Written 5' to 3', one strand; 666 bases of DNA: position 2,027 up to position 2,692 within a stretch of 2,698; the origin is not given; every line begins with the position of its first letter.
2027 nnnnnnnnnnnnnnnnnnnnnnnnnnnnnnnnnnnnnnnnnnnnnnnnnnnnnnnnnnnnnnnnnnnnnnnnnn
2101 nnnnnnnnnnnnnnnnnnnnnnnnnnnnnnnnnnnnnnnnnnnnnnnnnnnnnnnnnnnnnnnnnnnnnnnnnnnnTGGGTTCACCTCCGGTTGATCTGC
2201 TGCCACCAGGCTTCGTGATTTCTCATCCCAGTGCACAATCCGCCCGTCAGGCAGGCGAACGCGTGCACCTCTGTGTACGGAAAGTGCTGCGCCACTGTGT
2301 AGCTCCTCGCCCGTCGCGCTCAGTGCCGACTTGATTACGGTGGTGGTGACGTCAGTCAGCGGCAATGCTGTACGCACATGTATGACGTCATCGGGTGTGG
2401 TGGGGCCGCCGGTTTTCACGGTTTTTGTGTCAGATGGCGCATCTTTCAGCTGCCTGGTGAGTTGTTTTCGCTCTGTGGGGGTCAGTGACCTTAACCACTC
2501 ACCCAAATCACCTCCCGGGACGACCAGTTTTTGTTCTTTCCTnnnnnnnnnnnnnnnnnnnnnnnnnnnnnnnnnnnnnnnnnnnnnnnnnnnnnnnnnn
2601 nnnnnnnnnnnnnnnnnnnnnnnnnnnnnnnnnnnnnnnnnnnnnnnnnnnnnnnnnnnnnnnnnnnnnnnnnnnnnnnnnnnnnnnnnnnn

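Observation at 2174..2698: Large ORF entering from the window edge, with a low-complexity linker and a possible internal start for its C-terminal domain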

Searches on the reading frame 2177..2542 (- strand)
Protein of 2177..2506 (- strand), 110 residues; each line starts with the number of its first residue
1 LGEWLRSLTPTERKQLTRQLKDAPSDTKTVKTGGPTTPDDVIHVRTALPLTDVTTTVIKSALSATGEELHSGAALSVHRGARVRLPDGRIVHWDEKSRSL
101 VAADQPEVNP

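Call 10: search_protein_families(proteins=[window:2177-2506:-], library=phrogs, max_evalue=0.1)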
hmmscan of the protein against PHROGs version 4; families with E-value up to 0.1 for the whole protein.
window:2177-2506:- (110 aa): 1 family
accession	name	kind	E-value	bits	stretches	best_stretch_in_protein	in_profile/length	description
phrog_6857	-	unknown function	0.00056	19.4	1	3-88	633-715/855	-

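Call 11: search_protein_families(proteins=[window:2177-2506:-], library=ncbifam, max_evalue=0.1)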
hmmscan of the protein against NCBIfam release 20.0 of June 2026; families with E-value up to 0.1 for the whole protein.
window:2177-2506:- (110 aa): 0 families

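Call 13: search_dna_similar(query=window:2177-2506:-, collection=phages, mode=protein, max_evalue=0.001, max_rows=40, rows=spread)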
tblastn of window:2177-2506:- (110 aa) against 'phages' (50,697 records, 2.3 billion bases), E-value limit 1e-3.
No match.

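Call 14: find_homologous_proteins(query=window:2177-2506:-, max_evalue=0.001)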
Query window:2177-2506:- (110 aa): 6 proteins with E <= 0.001 among 20 candidates.
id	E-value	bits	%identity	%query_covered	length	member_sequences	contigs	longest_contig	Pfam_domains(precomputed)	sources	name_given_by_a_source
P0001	2.4e-44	168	99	74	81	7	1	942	-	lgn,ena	-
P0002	1.5e-35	139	70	92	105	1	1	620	-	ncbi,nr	ncbi:replication endonuclease, partial [Escherichia coli]|nr:replication endonuclease [Escherichia c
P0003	2.2e-32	129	65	90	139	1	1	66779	-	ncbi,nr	ncbi:replication endonuclease, partial [Escherichia coli]|nr:replication endonuclease [Escherichia c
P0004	2.4e-23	100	53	91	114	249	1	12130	-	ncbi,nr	ncbi:replication endonuclease, partial [Escherichia coli]|nr:replication endonuclease [Escherichia c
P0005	1.5e-22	98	61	76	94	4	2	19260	-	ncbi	ncbi:TPA: hypothetical protein ACHYZI_003802, partial [Escherichia coli]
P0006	4.5e-19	87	46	100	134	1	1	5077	-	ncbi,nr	ncbi:replication endonuclease, partial [Escherichia coli]|nr:replication endonuclease [Escherichia c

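Call 25: search_protein_representatives(protein=window:2177-2506:-)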
Query: 110 residues. Proteins with E-value up to 0.001 (for the whole library): 4; up to 1e-10: 3; up to 1e-30: 0. The best 4 are listed.
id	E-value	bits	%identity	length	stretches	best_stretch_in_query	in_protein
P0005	4.8e-23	97.6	59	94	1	17-102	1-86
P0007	1.2e-12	64.2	38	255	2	2-105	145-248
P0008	5.1e-11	59.0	36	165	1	3-106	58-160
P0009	9.8e-04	35.6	35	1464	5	48-96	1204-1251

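Call 29: find_encoding_contigs(protein=P0007, flank=3000, max_places=3)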
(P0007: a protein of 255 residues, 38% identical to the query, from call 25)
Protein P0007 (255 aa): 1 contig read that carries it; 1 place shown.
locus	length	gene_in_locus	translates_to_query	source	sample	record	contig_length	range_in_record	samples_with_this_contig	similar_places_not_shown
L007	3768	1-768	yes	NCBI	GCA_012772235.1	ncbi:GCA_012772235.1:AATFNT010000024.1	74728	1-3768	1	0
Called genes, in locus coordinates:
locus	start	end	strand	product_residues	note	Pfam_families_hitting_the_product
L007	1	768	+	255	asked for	?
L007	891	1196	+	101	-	-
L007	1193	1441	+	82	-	-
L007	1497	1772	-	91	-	-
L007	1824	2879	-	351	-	PF04860:Phage_portal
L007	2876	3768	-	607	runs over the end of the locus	PF06056:Terminase_5, PF03237:Terminase_6N, PF17289:Terminase_6C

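Call 30: find_encoding_contigs(protein=P0008, flank=3000, max_places=3)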
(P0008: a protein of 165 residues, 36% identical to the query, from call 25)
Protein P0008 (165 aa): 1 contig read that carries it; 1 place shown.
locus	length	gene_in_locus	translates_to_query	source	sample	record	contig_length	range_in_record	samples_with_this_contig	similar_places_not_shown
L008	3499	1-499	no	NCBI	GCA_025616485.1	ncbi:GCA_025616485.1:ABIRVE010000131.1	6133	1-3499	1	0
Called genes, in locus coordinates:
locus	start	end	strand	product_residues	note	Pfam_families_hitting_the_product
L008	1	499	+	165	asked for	?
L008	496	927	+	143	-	-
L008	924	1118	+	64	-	-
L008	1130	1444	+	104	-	-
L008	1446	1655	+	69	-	-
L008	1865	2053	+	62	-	-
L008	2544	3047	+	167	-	-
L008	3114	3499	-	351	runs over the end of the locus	PF04860:Phage_portal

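Call 31: find_encoding_contigs(protein=P0006, flank=3000, max_places=3)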
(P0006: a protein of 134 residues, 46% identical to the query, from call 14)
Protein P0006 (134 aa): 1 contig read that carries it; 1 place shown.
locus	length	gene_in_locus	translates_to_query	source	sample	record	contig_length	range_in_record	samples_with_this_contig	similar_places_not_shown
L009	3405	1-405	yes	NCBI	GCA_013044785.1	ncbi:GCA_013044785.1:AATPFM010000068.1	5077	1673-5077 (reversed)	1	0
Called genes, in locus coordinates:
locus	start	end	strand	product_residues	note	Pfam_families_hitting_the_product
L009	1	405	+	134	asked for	?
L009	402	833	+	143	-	-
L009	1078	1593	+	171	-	-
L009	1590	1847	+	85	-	PF24233:DUF7446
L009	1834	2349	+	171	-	PF13935:Ead_Ea22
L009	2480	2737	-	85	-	PF04606:Ogr_Delta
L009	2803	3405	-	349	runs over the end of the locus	PF04860:Phage_portal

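Call 40: search_solved_structures(query=A5, max_evalue=10)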
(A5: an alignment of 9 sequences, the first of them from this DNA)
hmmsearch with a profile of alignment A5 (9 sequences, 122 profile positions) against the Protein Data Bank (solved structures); distinct sequences matched with E-value up to 10: 4.
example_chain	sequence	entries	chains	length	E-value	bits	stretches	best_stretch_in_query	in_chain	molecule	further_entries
3jcu_W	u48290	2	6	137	0.2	15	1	22-82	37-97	Photosystem II reaction center W protein, chloroplastic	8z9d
9e6q_AX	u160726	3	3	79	0.24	14.8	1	16-56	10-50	Large ribosomal subunit protein uL29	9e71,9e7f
6sga_FQ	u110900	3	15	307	1.1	12.6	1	4-85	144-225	mt-SAF24 | Potassium voltage-gated channel, putative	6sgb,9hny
8feh_D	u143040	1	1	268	1.4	12.3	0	23-67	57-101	Minor capsid protein A1 fusion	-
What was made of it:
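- Tried and rejected: The PDB sequence search with the tail profile found nothing below E = 0.2 (call 40).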

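Call 44: predict_structure(alignment_id=A5)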
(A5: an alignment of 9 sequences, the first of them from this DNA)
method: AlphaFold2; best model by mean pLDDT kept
length: 122 residues; sequences in the alignment: 9
mean_pLDDT: 51.8   pTM: 0.28
mean pLDDT of the five models: 51.8, 50.1, 49.5, 48.7, 45.9
residues with pLDDT >= 90: 0; 70-90: 15; 50-70: 53; < 50: 54
segments of 3 or more residues with pLDDT < 50: 36-63, 77-80, 82-92, 116-122
pLDDT, mean of each block of 10 residues (from residue 1): 58 72 75 52 31 28 50 53 46 55 61 48 29
secondary structure, 60 per line:
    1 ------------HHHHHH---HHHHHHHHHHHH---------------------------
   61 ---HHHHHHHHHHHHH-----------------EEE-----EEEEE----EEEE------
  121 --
elements in order: H13-18 H22-33 H64-76 E94-96 E102-106 E111-114
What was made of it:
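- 2444..2503 (-): Conserved helical motif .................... of the gpA tail. The AlphaFold model predicts helices here, with block pLDDT of 72-75 (call 44).
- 2210..2341 (-): Terminal module of the tail: one helix followed by three beta strands, including the conserved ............W. Secondary structure comes from a low-confidence model (call 44).
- Tried and rejected: That is too poor for a fold search, so none was run (call 44).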

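Call 67: find_homologous_proteins(query=A5, max_evalue=0.001)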
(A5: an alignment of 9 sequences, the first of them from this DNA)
Query A5 (9 sequences) (122 aa, profile of the alignment): 10 proteins with E <= 0.001 among 1942 candidates.
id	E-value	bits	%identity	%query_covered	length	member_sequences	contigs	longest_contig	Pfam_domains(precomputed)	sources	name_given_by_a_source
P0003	8.0e-55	202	64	92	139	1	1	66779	-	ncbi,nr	ncbi:replication endonuclease, partial [Escherichia coli]|nr:replication endonuclease [Escherichia c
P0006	4.7e-54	200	48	100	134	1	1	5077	-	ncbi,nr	ncbi:replication endonuclease, partial [Escherichia coli]|nr:replication endonuclease [Escherichia c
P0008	6.9e-49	183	35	93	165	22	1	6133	-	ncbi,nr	ncbi:replication endonuclease, partial [Escherichia coli]|nr:replication endonuclease [Escherichia c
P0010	3.5e-48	181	37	89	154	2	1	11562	-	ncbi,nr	ncbi:replication endonuclease, partial [Escherichia coli]|nr:replication endonuclease [Escherichia c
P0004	9.2e-48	179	55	84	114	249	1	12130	-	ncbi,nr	ncbi:replication endonuclease, partial [Escherichia coli]|nr:replication endonuclease [Escherichia c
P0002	2.1e-42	162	70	83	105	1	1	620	-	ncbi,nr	ncbi:replication endonuclease, partial [Escherichia coli]|nr:replication endonuclease [Escherichia c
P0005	8.5e-37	144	61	69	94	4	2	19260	-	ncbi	ncbi:TPA: hypothetical protein ACHYZI_003802, partial [Escherichia coli]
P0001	2.6e-27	113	99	66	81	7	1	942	-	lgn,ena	-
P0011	1.5e-26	111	43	61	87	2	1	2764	-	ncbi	ncbi:replication endonuclease, partial [Escherichia coli]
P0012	1.6e-11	62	44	34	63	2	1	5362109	-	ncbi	-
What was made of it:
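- No stand-alone homologue exists among 5.8 or 1.84 billion proteins or in the phage records (calls 13, 14, 25, 67).
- Tried and rejected: The searches were tblastn against 50,697 phage records (no hit, call 13), a word-indexed search of 5.8 billion proteins with the single sequence and with a 9-sequence profile (calls 14, 67), an exhaustive phmmer search of 1.84 billion representatives (4 hits, call 25), and contig look-ups of the hits (calls 29-31).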
